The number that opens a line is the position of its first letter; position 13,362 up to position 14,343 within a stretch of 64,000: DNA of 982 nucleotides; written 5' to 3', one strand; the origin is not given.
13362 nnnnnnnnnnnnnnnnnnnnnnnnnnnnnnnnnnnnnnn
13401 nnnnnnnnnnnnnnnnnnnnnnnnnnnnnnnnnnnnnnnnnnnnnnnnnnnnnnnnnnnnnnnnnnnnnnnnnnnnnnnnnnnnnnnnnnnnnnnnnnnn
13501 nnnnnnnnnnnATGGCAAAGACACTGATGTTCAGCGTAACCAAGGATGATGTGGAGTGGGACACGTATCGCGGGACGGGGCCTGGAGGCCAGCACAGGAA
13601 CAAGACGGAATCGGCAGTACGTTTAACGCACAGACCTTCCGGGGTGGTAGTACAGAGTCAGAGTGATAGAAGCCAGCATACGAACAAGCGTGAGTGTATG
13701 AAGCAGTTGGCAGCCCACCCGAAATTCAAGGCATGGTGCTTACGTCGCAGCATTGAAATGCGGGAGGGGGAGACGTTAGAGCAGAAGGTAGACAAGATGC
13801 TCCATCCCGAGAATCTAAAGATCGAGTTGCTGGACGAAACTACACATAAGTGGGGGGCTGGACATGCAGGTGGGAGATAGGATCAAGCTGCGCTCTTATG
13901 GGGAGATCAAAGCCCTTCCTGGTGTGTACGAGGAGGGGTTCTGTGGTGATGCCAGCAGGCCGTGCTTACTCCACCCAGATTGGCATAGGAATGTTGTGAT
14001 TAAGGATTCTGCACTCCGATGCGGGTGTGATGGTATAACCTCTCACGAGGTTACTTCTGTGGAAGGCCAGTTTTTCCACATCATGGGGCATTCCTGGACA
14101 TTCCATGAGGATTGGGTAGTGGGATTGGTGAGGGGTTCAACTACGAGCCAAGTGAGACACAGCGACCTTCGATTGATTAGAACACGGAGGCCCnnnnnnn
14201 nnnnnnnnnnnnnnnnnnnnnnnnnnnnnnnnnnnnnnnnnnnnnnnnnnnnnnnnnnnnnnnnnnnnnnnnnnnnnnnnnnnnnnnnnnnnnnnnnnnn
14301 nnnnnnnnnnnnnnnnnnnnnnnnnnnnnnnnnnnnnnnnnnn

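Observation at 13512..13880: Phage-encoded GGQ-motif ArfB/RF-1-domain peptidyl-tRNA hydrolase inside the paralog array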

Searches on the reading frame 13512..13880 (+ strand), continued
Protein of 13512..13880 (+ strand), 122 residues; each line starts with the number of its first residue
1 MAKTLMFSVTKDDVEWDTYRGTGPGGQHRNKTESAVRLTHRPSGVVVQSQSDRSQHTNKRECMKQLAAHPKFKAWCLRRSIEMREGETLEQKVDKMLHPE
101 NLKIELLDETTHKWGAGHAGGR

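Call 49: find_encoding_contigs(protein=P0001, flank=5000, max_places=3)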
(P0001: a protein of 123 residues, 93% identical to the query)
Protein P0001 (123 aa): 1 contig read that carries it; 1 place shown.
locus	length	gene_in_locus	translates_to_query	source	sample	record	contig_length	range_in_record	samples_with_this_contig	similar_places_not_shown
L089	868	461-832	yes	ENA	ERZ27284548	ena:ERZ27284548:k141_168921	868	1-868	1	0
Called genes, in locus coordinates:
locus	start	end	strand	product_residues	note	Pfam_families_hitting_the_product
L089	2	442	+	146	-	?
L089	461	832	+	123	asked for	PF00472:RF-1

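Call 50: find_encoding_contigs(protein=P0003, flank=5000, max_places=3)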
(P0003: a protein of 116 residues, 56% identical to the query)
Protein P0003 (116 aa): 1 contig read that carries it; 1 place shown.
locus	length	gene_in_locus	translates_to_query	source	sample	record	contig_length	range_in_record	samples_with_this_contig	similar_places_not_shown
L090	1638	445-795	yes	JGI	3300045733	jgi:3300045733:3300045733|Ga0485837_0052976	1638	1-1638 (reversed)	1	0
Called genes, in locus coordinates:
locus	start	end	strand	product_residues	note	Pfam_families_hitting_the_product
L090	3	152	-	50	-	?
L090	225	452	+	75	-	-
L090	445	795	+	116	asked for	PF00472:RF-1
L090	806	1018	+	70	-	-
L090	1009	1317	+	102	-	-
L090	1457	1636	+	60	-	?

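Call 55: find_related_loci(query=A3, collection=genome_contigs, flank=8000)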
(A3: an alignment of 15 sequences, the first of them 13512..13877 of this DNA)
Query A3 (122 aa) in genome_contigs; peptide patterns used: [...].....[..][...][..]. (x = any residue, [..] = any of these).
600 stretches matched a pattern (row limit reached: there are more); 582 encode a relative of the query (tblastn E <= 1e-3); the best 80 are kept; 80 distinct loci.
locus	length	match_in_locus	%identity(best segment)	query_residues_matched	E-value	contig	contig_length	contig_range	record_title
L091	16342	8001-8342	46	1-114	3e-29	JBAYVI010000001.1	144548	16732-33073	MAG: Melioribacteraceae bacterium isolate SO_2016_LW3_56 scaffold00161_LW162_2016, whole genome shotgun sequence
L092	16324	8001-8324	42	6-114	5e-24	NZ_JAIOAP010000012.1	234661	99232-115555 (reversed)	Cohnella silvisoli strain NL03-T5 NODE_12_length_234661_cov_24.316914, whole genome shotgun sequence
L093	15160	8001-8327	39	3-110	6e-21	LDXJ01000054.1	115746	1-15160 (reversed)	Peptococcaceae bacterium CEB3 CEB3_contig000054, whole genome shotgun sequence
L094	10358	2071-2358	42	1-101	7e-21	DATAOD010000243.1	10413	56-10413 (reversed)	MAG TPA_asm: Candidatus Limnocylindria bacterium isolate SMAG_U7036 k141_7147770, whole genome shotgun sequence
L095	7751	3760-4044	39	3-92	1e-18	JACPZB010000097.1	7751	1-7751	MAG: Deltaproteobacteria bacterium isolate NC_groundwater_878_Pr1_S2p5_43_21 Montesol18_S2p5_coassembly_scaffold_991822,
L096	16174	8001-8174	57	9-66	2e-18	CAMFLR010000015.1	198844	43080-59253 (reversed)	MAG: uncultured Isosphaeraceae bacterium isolate SRR12456171_bin.19_metaWRAP_v1.3_MAG genome assembly, contig: ERZ122899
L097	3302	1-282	43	13-105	3e-18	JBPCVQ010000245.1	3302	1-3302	MAG: Geminicoccaceae bacterium isolate MAG_seacave_72 S1Ck127_6868760, whole genome shotgun sequence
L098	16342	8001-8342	40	3-114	8e-21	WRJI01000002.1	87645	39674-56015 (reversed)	MAG: Peptococcaceae bacterium isolate Nt197P3bin79 Ga0082212_10000203, whole genome shotgun sequence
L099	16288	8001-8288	44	15-109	6e-18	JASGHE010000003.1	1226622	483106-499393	MAG: Gemmatales bacterium isolate 5N134 JMF-2111-06-0005.ont.bin.134_2, whole genome shotgun sequence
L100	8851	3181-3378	45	1-66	9e-18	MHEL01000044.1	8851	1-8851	MAG: Nitrospirae bacterium RBG_19FT_COMBO_42_15 rbg_19ft_combo_scaffold_18935, whole genome shotgun sequence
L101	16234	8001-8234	44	4-87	1e-17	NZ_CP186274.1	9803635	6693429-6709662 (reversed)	Singulisphaera sp. PoT chromosome, complete genome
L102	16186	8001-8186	52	5-66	1e-17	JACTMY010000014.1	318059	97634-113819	MAG: Planctomycetota bacterium isolate BJ17 scaffold_7, whole genome shotgun sequence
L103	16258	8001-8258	40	7-96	1e-17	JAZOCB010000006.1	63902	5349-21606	MAG: Christensenellaceae bacterium isolate T1900044757_TS20190223.MAGScoT_cleanbin_000018 SGB_2306_k141_1278726, whole g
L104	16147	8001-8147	61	18-66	2e-17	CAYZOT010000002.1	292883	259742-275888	MAG TPA_asm: uncultured Gemmatimonadota bacterium isolate SRP092902_co1_612 genome assembly, contig: NODE_5_length_29288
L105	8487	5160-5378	49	15-90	3e-17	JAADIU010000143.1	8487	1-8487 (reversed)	MAG: Planctomycetota bacterium isolate M_MetaBat.71 contig-127_14790, whole genome shotgun sequence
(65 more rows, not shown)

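Call 63: search_dna_similar(query=window:13512-13877:+, collection=phages, mode=protein, max_rows=45, max_evalue=0.001, rows=spread)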
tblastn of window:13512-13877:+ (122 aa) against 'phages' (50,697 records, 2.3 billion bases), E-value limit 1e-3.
Records with a match: 262; places in all: 262; records where one place covers at least 80% of the query: 209.
Best place of each record, by identity: 60-80% 4; <60% 258.
By first word of the organism name: Mycobacterium 206; Bacteriophage 23; Listeria 12; Staphylococcus 4; Acinetobacter 4; Salmonella 4; Tunturiibacter 2; Enterococcus 2; uncultured 2; Mycolicibacterium 1; and 2 more.
By host as written in the record: Mycobacterium smegmatis mc2 155 158; - 33; Mycobacterium smegmatis mc#155 23; Listeria monocytogenes 12; Mycobacterium sp. 6; Mycobacterium smegmatis mc2155 4; Staphylococcus aureus 4; Mycobacterium smegmatius mc2 155 3; and 14 more.
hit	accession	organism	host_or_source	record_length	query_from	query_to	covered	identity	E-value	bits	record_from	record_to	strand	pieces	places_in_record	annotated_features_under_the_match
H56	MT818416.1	Mycobacterium phage BackyardAgain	Mycobacterium smegmatis mc#155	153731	1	114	93%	40.4%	7e-18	83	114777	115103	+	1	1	206: RF-1 peptide chain release factor | 205: hypothetical protein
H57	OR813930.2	Mycobacterium phage WXIN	Mycolicibacterium septicum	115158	3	109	88%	42.1%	7e-19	86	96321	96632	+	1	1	peptide chain release factor 1 | hypothetical protein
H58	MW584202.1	Mycobacterium phage prophiGD54-2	Mycobacterium abscessus GD54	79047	1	114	93%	38.6%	8e-17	80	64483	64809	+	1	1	125: RF-1 peptide chain release factor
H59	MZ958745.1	Mycobacterium phage Pinkcreek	Mycobacterium smegmatis ATCC 607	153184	6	109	85%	38.5%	3e-14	73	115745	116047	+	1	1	194: RF-1 peptide chain release factor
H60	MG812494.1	Mycobacterium phage Pier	Mycobacterium smegmatis mc2 155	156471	6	109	85%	37.5%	3e-14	73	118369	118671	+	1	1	RF-1 peptide chain release factor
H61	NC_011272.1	Mycobacterium phage Rizal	-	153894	6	109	85%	37.5%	3e-14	73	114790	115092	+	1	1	202: gp202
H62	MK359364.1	Mycobacterium phage ChickenPhender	Mycobacterium smegmatis mc2 155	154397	6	109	85%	37.5%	3e-14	73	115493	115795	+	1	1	206: RF-1 peptide chain release factor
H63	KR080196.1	Mycobacterium phage Momo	Mycobacterium smegmatis mc2 155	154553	6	109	85%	37.5%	3e-14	73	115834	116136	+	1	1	211: RF-1 peptide chain release factor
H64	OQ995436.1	Mycobacterium phage Caravan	Mycobacterium smegmatis mc2 155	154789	6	109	85%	37.5%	3e-14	73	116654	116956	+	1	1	201: RF-1 peptide chain release factor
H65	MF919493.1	Mycobacterium phage Audrick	Mycobacterium smegmatis mc2 155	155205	6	109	85%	37.5%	3e-14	73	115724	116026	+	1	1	RF-1 peptide chain release factor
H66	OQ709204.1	Mycobacterium phage Babyland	Mycobacterium smegmatis mc#155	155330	6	109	85%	37.5%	3e-14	73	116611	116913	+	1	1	213: RF-1 peptide chain release factor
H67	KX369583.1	Mycobacterium phage Littleton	Mycobacterium smegmatis mc2 155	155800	6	109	85%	37.5%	3e-14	73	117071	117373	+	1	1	213: RF-1 peptide chain release factor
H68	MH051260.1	Mycobacterium phage InterFolia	Mycobacterium smegmatis mc2 155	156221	6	109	85%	37.5%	3e-14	73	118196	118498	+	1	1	213: RF-1 peptide chain release factor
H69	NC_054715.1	Mycobacterium phage Bigswole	Mycobacterium smegmatis mc2 155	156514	6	109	85%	37.5%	3e-14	73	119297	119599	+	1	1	RF-1 domain peptide chain release factor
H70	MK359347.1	Mycobacterium phage Ading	Mycobacterium smegmatis mc2 155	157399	6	109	85%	37.5%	3e-14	73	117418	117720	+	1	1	211: RF-1 peptide chain release factor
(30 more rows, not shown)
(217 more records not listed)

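Call 68: find_encoding_contigs(protein=window:13512-13880:+, flank=3000, max_places=6)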
Protein window:13512-13880:+ (122 aa): 9 contigs read that carry it; 2 places shown.
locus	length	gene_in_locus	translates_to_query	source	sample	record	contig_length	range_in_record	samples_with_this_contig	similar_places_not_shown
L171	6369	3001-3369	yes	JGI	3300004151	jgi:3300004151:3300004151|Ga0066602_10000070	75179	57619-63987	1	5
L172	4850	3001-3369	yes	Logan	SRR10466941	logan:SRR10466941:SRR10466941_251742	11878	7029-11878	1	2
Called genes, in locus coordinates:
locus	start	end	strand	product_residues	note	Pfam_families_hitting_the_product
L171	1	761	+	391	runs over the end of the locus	PF02562:PhoH, PF13604:AAA_30 (faint)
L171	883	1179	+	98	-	-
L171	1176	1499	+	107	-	-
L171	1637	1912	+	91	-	-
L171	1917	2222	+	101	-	-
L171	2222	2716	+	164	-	-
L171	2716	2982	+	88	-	-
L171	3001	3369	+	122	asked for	PF00472:RF-1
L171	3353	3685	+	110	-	-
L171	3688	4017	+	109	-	-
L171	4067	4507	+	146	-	-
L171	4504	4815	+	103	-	-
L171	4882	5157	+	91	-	-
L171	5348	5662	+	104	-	PF24875:DUF7736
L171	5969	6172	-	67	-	-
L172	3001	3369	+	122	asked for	PF00472:RF-1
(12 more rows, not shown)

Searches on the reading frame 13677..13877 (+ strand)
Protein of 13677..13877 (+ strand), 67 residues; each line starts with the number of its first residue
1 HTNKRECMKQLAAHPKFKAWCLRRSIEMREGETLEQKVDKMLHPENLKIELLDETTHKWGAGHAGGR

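Call 48: search_solved_structures(query=window:13677-13877:+, max_evalue=10, show_alignments=3)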
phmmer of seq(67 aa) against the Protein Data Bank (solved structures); distinct sequences matched with E-value up to 10: 1.
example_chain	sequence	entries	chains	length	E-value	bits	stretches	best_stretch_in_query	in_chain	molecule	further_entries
3so2_A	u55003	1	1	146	1.7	12.6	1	26-61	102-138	Putative uncharacterized protein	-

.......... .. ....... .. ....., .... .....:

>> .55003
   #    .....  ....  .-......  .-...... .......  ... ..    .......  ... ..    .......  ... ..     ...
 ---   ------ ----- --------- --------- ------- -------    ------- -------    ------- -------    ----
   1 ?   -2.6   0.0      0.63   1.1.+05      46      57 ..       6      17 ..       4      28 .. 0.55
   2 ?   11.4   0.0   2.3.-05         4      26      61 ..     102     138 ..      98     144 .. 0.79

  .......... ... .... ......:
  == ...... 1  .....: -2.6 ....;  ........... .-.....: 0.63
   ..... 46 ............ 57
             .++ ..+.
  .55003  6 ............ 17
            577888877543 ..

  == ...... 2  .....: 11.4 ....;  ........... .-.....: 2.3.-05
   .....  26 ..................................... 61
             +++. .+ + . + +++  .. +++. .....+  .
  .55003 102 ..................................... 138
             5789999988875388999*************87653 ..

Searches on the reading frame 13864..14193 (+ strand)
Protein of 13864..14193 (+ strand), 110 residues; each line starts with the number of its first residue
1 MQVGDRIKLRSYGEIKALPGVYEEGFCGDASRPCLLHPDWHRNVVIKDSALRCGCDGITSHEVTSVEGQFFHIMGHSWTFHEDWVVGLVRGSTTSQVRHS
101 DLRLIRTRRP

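Call 13: search_protein_families(library=pfam, proteins=[window:13864-14193:+], max_evalue=0.01)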
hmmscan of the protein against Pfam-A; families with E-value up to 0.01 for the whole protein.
window:13864-14193:+ (110 aa): 0 families

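Call 37: search_protein_families(library=phrogs, proteins=[window:13864-14193:+], max_evalue=0.01)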
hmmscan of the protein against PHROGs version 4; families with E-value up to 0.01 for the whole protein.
window:13864-14193:+ (110 aa): 0 families

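Call 47: search_protein_families(library=pfam, proteins=[window:13864-14193:+], max_evalue=0.1)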
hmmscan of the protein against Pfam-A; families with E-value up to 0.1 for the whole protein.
window:13864-14193:+ (110 aa): 0 families
